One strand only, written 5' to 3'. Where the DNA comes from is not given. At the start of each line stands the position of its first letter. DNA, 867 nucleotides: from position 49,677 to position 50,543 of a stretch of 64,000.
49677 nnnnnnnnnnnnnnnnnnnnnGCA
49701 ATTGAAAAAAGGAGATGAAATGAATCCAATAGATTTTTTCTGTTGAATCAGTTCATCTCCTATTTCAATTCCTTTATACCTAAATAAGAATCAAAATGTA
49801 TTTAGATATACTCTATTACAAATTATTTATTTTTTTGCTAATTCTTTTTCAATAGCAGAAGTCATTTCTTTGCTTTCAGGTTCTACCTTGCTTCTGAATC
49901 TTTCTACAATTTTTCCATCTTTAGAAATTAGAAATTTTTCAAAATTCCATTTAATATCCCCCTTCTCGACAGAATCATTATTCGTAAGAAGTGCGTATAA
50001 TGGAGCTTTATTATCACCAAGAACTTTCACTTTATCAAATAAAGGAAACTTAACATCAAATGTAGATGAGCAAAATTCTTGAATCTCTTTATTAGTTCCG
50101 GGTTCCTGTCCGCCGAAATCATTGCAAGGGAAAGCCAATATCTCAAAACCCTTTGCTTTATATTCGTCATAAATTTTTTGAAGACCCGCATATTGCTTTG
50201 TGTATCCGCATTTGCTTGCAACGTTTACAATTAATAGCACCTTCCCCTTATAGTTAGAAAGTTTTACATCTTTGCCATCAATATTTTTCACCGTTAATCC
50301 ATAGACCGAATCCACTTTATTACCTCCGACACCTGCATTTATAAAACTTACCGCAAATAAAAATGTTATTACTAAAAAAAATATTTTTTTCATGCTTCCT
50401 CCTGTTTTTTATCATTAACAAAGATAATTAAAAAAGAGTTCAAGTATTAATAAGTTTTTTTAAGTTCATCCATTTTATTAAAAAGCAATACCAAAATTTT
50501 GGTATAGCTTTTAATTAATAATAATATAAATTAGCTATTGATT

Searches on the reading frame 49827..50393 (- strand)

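Call 68: search_protein_families(library=pfam, proteins=[window:49827-50393:-], max_evalue=0.0001)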
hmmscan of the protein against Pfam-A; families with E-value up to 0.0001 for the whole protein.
window:49827-50393:- (188 aa): 3 families
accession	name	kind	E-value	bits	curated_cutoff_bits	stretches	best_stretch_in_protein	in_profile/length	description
PF00255.25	GSHPx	-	1.3e-40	137.8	27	1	30-136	1-107/108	Glutathione peroxidase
PF08534.16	Redoxin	-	1e-08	35.5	26.6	1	38-177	16-144/148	Redoxin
PF00578.27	AhpC-TSA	-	6.6e-08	33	26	1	33-114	8-82/124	AhpC/TSA family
